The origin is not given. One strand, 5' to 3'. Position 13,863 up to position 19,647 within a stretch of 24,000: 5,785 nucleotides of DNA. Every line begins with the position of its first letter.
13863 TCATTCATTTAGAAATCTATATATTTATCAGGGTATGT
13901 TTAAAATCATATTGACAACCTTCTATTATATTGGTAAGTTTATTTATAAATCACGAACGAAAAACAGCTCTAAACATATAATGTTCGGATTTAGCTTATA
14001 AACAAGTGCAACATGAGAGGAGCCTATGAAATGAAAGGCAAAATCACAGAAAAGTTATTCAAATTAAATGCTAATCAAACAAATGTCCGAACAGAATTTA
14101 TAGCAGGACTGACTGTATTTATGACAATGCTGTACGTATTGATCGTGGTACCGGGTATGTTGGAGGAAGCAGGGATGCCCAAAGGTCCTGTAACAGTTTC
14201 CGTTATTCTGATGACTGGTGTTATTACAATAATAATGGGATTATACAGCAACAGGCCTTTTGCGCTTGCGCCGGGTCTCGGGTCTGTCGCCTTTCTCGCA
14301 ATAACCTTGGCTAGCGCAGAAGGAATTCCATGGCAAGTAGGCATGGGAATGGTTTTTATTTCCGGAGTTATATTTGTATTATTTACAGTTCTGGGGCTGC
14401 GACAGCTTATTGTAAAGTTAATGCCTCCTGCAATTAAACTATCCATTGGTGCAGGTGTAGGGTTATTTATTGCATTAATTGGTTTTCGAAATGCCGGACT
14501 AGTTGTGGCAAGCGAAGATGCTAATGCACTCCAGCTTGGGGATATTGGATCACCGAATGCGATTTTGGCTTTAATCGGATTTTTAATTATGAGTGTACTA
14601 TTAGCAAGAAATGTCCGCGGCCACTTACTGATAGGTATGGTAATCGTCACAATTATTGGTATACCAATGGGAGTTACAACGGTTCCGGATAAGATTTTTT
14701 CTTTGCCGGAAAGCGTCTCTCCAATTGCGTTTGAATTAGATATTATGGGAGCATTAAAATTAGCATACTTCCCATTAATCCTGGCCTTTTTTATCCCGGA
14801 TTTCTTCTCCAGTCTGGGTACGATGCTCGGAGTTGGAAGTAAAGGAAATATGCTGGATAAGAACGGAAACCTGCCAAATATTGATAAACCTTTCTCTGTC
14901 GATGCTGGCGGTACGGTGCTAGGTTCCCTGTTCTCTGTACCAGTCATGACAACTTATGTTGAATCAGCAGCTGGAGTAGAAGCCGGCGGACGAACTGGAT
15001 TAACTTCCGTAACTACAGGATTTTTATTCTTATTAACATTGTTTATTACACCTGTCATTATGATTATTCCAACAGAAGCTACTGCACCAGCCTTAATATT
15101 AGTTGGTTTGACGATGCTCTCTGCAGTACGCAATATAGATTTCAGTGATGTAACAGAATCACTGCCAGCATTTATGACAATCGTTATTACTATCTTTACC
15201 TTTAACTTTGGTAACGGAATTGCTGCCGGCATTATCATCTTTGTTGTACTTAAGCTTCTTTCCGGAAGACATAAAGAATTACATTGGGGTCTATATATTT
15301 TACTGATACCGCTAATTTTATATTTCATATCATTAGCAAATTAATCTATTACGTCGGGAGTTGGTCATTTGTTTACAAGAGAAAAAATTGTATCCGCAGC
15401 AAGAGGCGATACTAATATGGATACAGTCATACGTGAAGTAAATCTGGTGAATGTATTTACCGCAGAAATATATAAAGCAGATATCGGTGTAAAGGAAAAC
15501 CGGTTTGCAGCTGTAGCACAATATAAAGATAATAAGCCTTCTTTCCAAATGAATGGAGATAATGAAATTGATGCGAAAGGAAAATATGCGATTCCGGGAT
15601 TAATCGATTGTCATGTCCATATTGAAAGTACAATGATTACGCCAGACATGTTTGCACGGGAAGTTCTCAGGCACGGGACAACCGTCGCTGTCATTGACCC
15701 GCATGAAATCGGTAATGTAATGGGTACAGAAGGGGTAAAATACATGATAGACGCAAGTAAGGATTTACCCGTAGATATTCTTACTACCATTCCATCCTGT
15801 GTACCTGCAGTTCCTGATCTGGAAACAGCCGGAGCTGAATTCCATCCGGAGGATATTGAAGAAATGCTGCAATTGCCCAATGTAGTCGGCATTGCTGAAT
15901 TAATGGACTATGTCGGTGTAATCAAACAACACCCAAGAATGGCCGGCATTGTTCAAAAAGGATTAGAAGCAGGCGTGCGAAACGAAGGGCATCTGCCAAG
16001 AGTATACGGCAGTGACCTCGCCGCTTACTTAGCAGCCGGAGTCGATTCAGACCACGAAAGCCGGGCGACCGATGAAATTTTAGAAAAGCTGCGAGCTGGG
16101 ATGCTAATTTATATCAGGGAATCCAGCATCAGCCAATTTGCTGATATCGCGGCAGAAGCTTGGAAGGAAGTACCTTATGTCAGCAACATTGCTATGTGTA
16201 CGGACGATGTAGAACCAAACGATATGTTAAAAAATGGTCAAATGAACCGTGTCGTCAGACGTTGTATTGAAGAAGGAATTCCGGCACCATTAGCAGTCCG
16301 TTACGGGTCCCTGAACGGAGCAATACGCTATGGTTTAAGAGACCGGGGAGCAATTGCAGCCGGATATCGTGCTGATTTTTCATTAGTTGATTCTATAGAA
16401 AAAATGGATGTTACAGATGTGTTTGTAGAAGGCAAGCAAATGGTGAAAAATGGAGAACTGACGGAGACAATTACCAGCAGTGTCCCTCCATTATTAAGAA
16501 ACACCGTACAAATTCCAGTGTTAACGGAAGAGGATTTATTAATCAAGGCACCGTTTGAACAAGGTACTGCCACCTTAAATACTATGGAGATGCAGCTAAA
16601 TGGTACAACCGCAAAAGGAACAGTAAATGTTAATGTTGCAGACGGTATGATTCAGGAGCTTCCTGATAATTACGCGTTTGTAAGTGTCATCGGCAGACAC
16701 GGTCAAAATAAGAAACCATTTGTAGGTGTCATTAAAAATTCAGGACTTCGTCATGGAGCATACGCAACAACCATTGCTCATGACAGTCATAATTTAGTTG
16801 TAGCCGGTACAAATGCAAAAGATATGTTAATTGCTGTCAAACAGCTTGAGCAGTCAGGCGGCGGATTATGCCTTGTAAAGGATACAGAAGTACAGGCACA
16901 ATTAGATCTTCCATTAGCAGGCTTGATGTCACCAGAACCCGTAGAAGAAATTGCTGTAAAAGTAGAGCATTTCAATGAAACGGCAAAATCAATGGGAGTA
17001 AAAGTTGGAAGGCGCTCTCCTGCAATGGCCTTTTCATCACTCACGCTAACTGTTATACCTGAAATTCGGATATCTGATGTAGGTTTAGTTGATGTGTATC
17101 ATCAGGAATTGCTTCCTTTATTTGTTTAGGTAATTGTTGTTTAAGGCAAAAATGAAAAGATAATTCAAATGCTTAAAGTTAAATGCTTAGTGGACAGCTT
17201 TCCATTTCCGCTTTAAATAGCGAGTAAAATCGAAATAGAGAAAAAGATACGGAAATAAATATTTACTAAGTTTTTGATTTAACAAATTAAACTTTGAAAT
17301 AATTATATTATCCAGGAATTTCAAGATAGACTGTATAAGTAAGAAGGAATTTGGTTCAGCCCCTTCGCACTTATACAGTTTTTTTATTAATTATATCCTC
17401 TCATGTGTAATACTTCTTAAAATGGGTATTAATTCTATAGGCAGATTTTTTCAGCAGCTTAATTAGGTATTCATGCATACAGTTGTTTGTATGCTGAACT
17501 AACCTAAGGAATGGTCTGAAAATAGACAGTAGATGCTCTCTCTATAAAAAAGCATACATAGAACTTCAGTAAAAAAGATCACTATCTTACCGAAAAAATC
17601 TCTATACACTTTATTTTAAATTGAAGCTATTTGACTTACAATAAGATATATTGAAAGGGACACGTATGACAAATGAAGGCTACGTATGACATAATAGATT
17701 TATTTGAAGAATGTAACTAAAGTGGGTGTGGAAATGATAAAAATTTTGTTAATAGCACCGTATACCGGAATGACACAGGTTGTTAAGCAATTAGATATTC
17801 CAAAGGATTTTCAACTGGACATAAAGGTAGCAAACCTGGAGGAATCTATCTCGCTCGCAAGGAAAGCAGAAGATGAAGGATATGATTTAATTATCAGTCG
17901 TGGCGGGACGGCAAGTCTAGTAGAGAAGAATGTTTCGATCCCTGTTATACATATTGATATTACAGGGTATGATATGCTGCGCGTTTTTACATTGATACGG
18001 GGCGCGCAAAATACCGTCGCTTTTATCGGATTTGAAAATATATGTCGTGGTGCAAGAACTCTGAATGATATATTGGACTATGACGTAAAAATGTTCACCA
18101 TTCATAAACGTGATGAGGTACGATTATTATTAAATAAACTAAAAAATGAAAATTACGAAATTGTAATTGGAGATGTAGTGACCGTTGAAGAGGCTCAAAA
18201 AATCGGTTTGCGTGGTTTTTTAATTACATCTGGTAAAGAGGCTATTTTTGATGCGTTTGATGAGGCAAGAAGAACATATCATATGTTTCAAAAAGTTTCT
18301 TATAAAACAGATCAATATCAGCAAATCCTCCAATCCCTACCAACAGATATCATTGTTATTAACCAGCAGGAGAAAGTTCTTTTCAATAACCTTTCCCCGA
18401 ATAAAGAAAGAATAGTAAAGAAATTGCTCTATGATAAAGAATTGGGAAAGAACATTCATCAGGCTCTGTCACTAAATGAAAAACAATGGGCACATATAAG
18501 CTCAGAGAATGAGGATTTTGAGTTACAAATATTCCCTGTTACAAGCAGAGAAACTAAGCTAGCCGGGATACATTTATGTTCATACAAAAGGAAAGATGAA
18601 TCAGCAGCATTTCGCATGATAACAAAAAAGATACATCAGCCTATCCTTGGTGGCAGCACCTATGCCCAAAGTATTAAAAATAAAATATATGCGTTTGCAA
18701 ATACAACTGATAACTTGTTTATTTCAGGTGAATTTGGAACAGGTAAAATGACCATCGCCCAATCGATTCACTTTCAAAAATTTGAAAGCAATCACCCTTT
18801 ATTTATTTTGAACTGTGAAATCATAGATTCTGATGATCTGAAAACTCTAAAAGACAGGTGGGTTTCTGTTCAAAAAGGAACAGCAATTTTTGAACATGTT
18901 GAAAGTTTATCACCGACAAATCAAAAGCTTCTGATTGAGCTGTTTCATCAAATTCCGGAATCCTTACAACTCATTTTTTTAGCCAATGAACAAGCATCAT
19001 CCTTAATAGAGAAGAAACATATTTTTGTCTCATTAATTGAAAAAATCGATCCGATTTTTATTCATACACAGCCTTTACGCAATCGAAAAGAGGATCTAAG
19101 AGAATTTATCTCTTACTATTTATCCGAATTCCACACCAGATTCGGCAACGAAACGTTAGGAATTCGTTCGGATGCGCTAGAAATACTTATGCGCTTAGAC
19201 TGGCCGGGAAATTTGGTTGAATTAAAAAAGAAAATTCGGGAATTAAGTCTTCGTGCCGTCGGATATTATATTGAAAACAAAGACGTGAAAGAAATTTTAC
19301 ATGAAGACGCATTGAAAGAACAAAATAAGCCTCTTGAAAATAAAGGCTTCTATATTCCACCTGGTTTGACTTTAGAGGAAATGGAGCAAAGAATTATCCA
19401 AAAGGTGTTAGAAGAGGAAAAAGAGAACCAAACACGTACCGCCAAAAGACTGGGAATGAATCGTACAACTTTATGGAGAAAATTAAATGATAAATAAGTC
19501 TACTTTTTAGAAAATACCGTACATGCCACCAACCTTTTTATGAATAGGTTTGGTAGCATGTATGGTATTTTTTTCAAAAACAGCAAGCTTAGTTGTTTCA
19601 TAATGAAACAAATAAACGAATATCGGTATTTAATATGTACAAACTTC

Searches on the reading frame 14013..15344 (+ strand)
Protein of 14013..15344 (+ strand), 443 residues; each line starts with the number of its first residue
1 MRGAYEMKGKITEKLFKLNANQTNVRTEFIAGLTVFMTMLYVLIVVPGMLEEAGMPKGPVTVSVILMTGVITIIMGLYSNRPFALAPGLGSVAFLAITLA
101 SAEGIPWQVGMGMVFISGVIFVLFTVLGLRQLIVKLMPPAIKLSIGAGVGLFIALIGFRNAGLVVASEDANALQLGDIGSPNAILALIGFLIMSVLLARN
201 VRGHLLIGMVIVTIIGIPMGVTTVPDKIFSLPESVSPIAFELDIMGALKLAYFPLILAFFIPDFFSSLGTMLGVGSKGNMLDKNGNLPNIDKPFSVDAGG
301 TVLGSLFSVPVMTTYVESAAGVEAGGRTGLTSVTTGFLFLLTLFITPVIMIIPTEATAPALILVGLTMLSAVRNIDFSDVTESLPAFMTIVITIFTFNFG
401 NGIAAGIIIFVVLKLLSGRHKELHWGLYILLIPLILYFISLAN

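Call 6: search_protein_families(library=pfam, proteins=[window:14013-15344:+])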
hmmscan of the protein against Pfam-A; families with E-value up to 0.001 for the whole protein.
window:14013-15344:+ (443 aa): 1 family
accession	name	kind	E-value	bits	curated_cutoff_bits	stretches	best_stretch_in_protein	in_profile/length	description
PF00860.26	Xan_ur_permease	-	5.3e-40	137.8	27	1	28-397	3-381/389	Permease family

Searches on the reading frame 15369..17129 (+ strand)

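Call 6: search_protein_families(library=pfam, proteins=[window:15369-17129:+])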
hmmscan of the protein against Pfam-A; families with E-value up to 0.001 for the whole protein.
window:15369-17129:+ (586 aa): 3 families
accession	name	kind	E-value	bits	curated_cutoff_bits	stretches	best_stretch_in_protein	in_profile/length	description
PF13382.11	Adenine_deam_C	-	3.7e-52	176.6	27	1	414-579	4-168/169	Adenine deaminase C-terminal domain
PF01979.26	Amidohydro_1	-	2.6e-26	93.1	25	1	74-357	2-344/345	Amidohydrolase family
PF07969.17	Amidohydro_3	-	2e-10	41.2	29.7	1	66-88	2-24/472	Amidohydrolase family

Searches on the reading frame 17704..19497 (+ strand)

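Call 6: search_protein_families(library=pfam, proteins=[window:17704-19497:+])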
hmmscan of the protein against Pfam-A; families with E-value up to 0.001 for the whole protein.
window:17704-19497:+ (597 aa): 5 families
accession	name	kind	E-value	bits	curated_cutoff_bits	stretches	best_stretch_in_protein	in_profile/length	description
PF06506.16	PrpR_N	-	5.6e-56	189.2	29.1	1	35-197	4-166/167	Propionate catabolism activator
PF14532.12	Sigma54_activ_2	-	2e-13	51.2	25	1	315-458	1-138/138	Sigma-54 interaction domain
PF25601.1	AAA_lid_14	-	4.4e-12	46.1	27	1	459-540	1-82/87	AAA+ ATPase lid domain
PF02954.25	HTH_8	-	9.1e-12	45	22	1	556-595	1-40/42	Bacterial regulatory protein, Fis family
PF00158.32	Sigma54_activat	-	2e-07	31.3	20.2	1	315-375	2-62/168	Sigma-54 interaction domain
